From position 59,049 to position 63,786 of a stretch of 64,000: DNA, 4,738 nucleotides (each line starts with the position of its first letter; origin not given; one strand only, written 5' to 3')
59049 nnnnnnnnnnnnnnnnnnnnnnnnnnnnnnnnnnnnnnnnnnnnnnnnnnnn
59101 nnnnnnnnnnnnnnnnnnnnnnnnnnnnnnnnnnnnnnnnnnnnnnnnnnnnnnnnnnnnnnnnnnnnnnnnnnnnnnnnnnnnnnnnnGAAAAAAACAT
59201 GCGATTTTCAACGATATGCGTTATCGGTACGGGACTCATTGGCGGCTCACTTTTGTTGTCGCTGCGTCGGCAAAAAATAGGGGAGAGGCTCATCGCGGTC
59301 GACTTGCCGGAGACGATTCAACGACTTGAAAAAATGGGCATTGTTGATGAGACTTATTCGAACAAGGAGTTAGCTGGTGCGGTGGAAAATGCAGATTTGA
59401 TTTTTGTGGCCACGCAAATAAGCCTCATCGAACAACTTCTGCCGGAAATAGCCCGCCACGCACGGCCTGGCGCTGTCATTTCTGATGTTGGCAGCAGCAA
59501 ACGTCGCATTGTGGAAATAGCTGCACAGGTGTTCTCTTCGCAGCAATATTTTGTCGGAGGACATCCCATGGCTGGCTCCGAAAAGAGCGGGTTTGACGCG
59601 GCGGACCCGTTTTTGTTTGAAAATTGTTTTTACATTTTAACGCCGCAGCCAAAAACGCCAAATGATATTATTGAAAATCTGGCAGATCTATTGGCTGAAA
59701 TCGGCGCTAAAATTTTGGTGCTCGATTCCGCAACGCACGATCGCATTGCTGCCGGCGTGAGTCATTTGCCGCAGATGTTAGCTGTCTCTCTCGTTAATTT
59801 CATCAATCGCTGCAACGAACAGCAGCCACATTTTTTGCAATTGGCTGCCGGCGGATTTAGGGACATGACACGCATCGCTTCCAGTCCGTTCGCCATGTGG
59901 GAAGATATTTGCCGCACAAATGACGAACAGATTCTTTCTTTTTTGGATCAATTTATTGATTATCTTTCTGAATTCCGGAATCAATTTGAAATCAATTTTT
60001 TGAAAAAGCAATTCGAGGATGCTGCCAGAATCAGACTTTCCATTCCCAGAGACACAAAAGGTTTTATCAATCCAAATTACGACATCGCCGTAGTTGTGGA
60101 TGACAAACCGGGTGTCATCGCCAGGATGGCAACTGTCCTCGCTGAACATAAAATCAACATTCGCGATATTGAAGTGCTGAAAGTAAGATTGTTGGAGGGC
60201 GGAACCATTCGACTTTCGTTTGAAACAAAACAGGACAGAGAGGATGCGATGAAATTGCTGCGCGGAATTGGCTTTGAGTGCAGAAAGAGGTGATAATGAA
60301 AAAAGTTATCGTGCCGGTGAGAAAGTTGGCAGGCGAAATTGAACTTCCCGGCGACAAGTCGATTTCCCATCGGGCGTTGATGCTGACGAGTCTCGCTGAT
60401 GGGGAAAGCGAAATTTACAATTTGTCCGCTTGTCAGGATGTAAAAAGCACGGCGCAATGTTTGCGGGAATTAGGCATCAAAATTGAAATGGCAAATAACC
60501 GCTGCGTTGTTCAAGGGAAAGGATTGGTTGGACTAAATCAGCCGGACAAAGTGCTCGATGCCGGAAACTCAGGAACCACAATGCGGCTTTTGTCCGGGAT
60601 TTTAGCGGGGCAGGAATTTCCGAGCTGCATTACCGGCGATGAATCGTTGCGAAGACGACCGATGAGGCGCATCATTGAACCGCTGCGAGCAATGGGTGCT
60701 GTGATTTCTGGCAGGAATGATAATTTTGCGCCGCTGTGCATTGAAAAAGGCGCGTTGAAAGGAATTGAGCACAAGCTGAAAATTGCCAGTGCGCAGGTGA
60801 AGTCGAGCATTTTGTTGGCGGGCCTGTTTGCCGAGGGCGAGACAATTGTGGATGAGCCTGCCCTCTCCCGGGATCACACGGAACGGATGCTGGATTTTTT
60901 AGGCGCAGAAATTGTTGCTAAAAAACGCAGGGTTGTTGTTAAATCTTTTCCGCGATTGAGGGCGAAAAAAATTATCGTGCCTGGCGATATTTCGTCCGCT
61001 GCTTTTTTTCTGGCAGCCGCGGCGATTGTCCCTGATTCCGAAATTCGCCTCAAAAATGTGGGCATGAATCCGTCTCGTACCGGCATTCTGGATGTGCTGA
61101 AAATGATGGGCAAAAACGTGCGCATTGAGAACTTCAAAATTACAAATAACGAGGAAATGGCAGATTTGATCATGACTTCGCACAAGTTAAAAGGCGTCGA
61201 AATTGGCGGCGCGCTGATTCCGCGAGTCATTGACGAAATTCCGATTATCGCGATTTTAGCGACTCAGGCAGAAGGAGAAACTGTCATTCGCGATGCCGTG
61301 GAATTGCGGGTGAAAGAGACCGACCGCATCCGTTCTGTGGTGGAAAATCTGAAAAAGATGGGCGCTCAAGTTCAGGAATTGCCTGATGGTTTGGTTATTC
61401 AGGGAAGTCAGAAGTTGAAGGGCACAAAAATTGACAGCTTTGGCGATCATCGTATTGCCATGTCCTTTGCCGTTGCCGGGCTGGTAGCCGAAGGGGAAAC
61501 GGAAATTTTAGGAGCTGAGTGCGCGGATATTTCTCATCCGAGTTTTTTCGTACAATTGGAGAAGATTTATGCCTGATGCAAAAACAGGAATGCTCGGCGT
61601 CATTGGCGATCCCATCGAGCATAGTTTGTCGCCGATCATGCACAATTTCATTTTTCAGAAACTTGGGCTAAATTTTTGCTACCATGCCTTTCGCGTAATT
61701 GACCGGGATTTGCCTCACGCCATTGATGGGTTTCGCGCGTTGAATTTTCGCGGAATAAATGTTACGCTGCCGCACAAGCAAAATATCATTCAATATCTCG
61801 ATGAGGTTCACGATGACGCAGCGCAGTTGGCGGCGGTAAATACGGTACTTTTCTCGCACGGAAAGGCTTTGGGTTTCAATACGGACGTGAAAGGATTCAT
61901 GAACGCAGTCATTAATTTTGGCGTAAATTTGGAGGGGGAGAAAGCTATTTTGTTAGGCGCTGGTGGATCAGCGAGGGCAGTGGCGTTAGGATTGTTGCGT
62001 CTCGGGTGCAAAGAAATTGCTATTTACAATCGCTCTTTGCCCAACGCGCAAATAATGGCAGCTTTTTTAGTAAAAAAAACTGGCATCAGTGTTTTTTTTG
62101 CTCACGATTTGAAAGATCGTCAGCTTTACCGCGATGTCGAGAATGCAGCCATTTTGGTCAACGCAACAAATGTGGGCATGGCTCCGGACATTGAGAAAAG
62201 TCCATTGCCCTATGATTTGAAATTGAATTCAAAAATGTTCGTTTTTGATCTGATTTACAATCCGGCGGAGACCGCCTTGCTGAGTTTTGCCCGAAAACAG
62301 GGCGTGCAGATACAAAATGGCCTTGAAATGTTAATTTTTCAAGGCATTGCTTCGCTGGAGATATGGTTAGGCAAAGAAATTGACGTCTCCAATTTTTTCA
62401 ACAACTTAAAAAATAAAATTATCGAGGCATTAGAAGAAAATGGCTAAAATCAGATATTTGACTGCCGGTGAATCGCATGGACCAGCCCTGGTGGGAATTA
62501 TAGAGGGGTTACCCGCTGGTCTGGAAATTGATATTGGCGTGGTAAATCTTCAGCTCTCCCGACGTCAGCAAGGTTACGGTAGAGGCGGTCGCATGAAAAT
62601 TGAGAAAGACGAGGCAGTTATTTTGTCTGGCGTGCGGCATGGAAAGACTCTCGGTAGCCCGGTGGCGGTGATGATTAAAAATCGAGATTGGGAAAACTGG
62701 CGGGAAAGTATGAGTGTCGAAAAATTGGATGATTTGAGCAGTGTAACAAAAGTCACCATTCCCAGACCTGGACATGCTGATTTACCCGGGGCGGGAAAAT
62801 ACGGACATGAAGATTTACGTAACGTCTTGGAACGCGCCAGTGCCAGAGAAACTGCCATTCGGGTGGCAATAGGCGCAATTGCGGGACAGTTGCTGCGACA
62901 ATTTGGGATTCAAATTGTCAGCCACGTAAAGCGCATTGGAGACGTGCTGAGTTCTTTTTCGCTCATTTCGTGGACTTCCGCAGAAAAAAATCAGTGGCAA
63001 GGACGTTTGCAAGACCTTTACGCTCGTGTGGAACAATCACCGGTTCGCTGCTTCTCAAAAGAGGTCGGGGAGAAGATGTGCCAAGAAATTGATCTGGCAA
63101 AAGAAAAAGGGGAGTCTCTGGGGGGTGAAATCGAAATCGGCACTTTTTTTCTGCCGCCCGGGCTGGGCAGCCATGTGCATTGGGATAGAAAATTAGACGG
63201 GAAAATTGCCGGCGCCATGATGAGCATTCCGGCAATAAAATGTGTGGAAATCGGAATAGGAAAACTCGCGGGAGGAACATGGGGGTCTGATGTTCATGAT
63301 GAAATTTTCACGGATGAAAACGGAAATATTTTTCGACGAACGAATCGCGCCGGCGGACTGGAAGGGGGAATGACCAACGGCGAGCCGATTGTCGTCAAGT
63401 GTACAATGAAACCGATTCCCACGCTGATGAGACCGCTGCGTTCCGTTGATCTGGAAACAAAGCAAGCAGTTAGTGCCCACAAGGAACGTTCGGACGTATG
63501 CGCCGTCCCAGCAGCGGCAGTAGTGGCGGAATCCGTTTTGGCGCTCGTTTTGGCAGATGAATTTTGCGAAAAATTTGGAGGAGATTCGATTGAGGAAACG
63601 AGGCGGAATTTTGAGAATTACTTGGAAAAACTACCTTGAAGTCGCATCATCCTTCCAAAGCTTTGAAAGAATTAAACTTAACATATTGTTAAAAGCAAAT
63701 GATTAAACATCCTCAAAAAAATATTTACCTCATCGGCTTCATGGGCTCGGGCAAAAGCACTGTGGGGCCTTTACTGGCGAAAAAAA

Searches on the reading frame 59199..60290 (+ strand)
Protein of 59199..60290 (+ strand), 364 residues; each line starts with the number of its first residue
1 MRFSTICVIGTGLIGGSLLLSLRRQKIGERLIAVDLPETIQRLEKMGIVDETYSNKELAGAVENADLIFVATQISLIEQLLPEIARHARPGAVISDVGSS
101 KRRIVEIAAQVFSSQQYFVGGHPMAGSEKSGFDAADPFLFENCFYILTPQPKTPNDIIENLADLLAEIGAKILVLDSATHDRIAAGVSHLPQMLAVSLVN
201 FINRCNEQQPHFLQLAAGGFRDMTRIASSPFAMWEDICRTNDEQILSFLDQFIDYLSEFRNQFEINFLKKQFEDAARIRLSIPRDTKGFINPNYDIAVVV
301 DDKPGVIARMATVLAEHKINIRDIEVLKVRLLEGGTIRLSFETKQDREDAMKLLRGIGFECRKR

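Call 20: find_related_loci(query=A2, collection=metagenome_contigs, flank=4000)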
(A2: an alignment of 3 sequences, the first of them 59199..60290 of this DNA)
Query A2 (364 aa) in metagenome_contigs; peptide patterns used: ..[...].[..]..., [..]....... (x = any residue, [..] = any of these).
600 stretches matched a pattern (row limit reached: there are more); 486 encode a relative of the query (tblastn E <= 1e-3); the best 80 are kept; 80 distinct loci.
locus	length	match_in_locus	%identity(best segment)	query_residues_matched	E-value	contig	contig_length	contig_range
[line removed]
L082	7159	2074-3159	50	3-363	5e-118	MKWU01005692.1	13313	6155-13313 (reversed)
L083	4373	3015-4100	48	3-364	3e-119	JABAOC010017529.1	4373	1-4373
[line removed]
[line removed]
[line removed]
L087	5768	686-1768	50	3-363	7e-116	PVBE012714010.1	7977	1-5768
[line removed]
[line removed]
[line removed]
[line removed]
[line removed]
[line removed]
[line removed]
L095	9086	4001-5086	48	3-363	3e-107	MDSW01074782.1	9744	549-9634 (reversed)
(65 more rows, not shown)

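Call 46: search_protein_families(library=pfam, proteins=[window:59199-60290:+])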
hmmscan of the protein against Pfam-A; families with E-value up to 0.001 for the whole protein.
window:59199-60290:+ (364 aa): 8 families
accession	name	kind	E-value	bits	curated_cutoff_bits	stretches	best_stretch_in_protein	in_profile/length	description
PF02153.23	PDH_N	-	1.7e-32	112.5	26.5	1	21-173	4-153/154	Prephenate dehydrogenase, nucleotide-binding domain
PF20463.3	PDH_C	-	4.8e-21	75.4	22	1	177-260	2-85/102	Prephenate dehydrogenase, dimerization domain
PF01842.31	ACT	-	1.2e-08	35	27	1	296-332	3-39/66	ACT domain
PF22629.2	ACT_AHAS_ss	-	1.1e-07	32.4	27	1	296-355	1-60/67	AHAS small subunit-like ACT domain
PF03807.23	F420_oxidored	-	7.6e-07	30.1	21.6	1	5-95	1-90/94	NADP oxidoreductase coenzyme F420-dependent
PF13740.12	ACT_6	-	2.1e-05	24.8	23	1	301-329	10-38/76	ACT domain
PF13291.12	ACT_4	-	0.0001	23.4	27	1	295-331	8-44/80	ACT domain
PF03446.21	NAD_binding_2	-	0.00029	21.3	21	1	5-129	1-124/161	NAD binding domain of 6-phosphogluconate dehydrogenase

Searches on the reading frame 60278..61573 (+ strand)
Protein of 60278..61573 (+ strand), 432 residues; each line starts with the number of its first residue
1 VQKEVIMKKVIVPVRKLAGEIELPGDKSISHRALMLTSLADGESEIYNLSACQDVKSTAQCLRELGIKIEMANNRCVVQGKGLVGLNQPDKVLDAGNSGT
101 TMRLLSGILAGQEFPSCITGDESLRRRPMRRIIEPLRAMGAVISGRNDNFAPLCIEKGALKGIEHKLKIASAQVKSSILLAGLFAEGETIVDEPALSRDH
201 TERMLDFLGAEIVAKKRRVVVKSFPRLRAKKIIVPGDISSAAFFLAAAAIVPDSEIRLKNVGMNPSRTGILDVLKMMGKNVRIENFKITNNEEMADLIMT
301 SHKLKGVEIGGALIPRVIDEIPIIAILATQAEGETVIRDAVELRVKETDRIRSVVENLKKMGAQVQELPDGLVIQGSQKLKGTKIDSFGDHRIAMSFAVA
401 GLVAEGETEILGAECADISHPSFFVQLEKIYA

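Call 46: search_protein_families(library=pfam, proteins=[window:60278-61573:+])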
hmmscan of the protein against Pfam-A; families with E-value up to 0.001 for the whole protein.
window:60278-61573:+ (432 aa): 1 family
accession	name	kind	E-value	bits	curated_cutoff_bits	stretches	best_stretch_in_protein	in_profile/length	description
PF00275.25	EPSP_synthase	-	3.9e-128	428.2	22.8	1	14-426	4-416/417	EPSP synthase (3-phosphoshikimate 1-carboxyvinyltransferase)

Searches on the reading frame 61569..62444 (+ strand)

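Call 46: search_protein_families(library=pfam, proteins=[window:61569-62444:+])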
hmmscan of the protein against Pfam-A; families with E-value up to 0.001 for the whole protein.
window:61569-62444:+ (292 aa): 3 families
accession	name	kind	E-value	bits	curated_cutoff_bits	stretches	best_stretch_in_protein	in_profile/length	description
PF08501.16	Shikimate_dh_N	-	9.8e-30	103.1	27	1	11-93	1-83/83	Shikimate dehydrogenase substrate binding domain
PF18317.6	SDH_C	-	4.6e-07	29.9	25.8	1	251-273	1-23/31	Shikimate 5'-dehydrogenase C-terminal domain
PF01488.26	Shikimate_DH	-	1.7e-06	28.6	24.3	1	117-201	7-84/138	Shikimate / quinate 5-dehydrogenase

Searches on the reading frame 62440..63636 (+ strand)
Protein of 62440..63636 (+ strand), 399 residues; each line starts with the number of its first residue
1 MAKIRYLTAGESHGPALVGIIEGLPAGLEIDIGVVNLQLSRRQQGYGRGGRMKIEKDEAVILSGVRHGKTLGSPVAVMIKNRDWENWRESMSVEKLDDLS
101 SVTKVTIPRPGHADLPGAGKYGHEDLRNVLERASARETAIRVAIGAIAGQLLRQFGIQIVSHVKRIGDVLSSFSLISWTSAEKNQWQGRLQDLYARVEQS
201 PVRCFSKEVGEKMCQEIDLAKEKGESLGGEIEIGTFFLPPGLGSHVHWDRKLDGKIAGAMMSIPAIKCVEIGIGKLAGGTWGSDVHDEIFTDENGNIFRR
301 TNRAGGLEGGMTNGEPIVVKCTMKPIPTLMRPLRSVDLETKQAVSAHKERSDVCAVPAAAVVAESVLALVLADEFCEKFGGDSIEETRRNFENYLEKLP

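Call 46: search_protein_families(library=pfam, proteins=[window:62440-63636:+])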
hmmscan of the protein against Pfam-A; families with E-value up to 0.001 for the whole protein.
window:62440-63636:+ (399 aa): 1 family
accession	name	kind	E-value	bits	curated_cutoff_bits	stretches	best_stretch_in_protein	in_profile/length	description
PF01264.26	Chorismate_synt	-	1.3e-115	386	27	1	4-375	1-326/327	Chorismate synthase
